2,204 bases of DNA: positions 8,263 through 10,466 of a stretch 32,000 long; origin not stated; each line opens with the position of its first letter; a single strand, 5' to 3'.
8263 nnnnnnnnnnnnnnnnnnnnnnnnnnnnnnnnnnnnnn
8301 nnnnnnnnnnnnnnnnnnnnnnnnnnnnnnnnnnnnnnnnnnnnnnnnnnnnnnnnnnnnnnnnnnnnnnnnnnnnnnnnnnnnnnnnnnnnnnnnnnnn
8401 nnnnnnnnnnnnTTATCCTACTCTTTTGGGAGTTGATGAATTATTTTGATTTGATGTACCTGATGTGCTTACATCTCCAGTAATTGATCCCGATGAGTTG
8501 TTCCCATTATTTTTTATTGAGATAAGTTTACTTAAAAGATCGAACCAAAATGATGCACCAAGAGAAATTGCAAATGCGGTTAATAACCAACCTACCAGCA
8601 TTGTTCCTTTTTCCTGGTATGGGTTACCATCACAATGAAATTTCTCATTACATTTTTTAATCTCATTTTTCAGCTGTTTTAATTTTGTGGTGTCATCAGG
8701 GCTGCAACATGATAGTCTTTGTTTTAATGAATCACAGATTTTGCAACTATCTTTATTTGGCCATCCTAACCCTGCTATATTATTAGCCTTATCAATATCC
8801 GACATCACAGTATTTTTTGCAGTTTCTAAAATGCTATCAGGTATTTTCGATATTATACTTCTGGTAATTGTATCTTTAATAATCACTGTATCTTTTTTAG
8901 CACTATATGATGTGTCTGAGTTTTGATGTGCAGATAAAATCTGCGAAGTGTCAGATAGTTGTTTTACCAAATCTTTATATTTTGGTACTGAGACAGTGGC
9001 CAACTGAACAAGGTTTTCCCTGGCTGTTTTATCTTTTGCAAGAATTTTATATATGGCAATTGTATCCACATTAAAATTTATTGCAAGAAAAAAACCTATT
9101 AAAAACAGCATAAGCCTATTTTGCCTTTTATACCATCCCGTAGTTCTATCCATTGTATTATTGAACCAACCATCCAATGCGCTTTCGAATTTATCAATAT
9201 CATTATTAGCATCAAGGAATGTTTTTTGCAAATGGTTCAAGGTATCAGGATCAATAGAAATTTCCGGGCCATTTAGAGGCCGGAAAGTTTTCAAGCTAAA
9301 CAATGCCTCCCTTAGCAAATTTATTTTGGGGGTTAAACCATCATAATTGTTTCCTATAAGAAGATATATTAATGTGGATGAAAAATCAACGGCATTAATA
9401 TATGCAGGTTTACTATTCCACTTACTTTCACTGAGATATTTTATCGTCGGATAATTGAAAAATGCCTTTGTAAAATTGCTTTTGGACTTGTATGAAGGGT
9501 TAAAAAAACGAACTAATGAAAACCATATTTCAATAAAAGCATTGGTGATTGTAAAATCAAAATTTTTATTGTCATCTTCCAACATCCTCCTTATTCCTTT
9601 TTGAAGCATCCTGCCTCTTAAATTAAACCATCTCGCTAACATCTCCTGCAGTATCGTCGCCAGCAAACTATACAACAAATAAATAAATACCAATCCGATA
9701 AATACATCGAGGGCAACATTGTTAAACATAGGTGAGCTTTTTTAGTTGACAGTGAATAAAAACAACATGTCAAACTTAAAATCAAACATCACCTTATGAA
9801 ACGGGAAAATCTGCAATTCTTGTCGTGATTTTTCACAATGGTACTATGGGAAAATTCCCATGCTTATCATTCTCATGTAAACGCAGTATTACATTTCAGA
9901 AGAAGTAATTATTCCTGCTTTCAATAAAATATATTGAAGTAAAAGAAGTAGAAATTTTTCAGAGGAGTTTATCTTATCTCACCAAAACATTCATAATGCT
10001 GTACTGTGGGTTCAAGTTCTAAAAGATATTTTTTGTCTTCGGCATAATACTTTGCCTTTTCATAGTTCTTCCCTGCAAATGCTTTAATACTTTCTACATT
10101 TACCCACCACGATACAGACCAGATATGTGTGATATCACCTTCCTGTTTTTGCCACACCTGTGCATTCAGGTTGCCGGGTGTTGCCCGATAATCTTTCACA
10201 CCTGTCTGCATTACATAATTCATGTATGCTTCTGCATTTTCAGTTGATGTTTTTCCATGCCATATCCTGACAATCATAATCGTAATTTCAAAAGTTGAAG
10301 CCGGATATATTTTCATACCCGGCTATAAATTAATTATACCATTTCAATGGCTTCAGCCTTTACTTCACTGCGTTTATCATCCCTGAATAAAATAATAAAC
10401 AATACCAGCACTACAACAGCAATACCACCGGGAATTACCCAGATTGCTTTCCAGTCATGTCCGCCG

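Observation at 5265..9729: Uncharacterised three-gene operon: membrane protein / leaderless SH3b-S1 protease / secreted beta-barrel protein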

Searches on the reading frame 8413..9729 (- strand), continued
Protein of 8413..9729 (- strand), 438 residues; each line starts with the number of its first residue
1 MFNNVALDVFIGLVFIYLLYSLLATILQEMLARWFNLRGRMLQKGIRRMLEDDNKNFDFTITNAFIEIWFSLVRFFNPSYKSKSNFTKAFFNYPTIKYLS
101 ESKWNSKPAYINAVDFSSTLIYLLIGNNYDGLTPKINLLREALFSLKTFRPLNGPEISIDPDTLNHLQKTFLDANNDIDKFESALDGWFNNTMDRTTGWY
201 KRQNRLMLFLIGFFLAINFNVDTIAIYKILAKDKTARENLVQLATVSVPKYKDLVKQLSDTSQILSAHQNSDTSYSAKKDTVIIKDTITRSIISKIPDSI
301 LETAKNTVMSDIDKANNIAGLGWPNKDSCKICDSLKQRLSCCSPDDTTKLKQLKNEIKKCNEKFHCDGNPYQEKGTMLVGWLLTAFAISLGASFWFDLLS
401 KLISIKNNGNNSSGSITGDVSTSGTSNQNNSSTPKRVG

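Call 110: get_annotated_region(hit=H8, flank=4000)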
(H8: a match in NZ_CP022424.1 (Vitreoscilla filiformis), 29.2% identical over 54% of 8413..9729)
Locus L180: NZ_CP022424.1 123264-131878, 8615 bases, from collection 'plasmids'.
description: Vitreoscilla filiformis strain ATCC 15551 plasmid pVF1, complete sequence
organism: Vitreoscilla filiformis (NCBI taxid 63)
taxonomy: Bacteria; Pseudomonadota; Betaproteobacteria; Neisseriales; Neisseriaceae; Vitreoscilla; Vitreoscilla filiformis
host: -; source: cell culture,Mud; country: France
typing (MOB-suite, as given by PLSDB): non-mobilizable
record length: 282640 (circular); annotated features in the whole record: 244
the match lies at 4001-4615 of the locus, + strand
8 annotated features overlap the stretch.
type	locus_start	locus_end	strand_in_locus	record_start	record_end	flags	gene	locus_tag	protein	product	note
CDS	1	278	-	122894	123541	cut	maiA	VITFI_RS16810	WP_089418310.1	maleylacetoacetate isomerase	GO:0006559 - L-phenylalanine catabolic process [Evidence IEA]; GO:0006572 - tyrosine catabolic process [Evidence IEA]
CDS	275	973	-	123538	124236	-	-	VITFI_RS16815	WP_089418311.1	fumarylacetoacetate hydrolase family protein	-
CDS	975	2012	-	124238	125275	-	-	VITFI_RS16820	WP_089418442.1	cupin domain-containing protein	-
CDS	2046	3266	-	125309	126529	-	-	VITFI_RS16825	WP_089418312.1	3-hydroxybenzoate 6-monooxygenase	-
CDS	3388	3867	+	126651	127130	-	-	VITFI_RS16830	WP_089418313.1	MarR family transcriptional regulator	-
CDS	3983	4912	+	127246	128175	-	-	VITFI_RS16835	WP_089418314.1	hypothetical protein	-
CDS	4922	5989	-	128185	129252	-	-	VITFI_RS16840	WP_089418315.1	MBL fold metallo-hydrolase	-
CDS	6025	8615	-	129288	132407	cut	-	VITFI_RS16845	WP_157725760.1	calcium-binding protein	-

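Call 111: get_annotated_region(hit=H6, flank=4000)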
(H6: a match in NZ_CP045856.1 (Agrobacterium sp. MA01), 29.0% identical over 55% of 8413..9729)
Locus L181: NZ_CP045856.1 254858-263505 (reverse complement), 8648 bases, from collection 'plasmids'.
description: Agrobacterium sp. MA01 plasmid punanmed2, complete sequence
organism: Agrobacterium sp. MA01 (NCBI taxid 2664893)
taxonomy: Bacteria; Pseudomonadota; Alphaproteobacteria; Hyphomicrobiales; Rhizobiaceae; Agrobacterium; Agrobacterium sp. MA01
host: -; source: cell culture,Microcystis culture; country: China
typing (MOB-suite, as given by PLSDB): mobilizable; relaxase MOBQ
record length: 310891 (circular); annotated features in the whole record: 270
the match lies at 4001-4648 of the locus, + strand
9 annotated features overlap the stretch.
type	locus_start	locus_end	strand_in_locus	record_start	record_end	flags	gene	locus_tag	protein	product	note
CDS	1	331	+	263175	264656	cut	-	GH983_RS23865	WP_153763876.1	hypothetical protein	-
CDS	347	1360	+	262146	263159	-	-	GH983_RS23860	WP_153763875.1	hypothetical protein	-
CDS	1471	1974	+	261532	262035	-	-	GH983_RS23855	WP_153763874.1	hypothetical protein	-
CDS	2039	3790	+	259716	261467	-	-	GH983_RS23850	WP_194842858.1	vanadium-dependent haloperoxidase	-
CDS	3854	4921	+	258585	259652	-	-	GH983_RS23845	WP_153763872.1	hypothetical protein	-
CDS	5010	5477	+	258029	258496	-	-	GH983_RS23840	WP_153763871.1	transposase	GO:0006310 - DNA recombination [Evidence IEA]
CDS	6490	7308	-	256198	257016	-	-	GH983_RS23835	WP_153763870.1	phosphodiesterase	-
CDS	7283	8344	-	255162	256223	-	-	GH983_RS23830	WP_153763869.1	ABC transporter ATP-binding protein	-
CDS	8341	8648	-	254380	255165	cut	-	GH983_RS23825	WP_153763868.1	ABC transporter permease subunit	GO:0055085 - transmembrane transport [Evidence IEA]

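Call 112: get_annotated_region(hit=H3, flank=4000)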
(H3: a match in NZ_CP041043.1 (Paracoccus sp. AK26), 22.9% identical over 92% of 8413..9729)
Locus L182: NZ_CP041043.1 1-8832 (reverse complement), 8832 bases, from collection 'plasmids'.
description: Paracoccus sp. AK26 plasmid pAK3, complete sequence
organism: Paracoccus sp. AK26 (NCBI taxid 2589076)
taxonomy: Bacteria; Pseudomonadota; Alphaproteobacteria; Rhodobacterales; Paracoccaceae; Paracoccus; Paracoccus sp. AK26
host: -; source: pure culture,Hexachlorocyclohexane (HCH) pesticide-contaminated soil; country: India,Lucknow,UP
typing (MOB-suite, as given by PLSDB): non-mobilizable
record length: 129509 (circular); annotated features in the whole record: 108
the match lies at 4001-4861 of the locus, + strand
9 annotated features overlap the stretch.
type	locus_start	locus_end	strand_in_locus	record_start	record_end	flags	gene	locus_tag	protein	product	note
CDS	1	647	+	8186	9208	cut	-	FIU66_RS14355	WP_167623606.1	hypothetical protein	-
CDS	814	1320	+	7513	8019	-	-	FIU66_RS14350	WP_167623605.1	hypothetical protein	-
CDS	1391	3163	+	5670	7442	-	-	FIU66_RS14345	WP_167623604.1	vanadium-dependent haloperoxidase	-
CDS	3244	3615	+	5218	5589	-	-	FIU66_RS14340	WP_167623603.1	hypothetical protein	-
CDS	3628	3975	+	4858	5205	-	-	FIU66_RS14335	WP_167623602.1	hypothetical protein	-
CDS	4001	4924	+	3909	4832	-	-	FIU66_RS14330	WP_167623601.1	hypothetical protein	-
CDS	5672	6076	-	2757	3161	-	-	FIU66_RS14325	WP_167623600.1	type II toxin-antitoxin system VapC family toxin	-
CDS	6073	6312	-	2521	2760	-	-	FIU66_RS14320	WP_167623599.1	type II toxin-antitoxin system PrlF family antitoxin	GO:0001558 - regulation of cell growth [Evidence IEA]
CDS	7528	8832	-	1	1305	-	-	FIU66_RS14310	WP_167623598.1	AAA family ATPase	-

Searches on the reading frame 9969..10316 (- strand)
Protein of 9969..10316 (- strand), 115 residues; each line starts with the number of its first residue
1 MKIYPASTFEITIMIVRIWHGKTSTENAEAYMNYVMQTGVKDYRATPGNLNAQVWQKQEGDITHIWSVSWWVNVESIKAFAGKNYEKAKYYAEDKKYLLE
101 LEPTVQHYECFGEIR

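Call 3: search_protein_families(library=pfam, proteins=[window:9969-10316:-], max_evalue=0.1)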
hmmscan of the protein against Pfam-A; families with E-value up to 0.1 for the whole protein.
window:9969-10316:- (115 aa): 2 families
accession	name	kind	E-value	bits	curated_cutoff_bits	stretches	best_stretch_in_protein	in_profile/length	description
PF03992.22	ABM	-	0.0047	17.5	23.1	1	25-82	12-68/78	Antibiotic biosynthesis monooxygenase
PF13826.12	Monooxy_af470-like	-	0.027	15.2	25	1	14-84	9-73/118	Monooxygenase af470-like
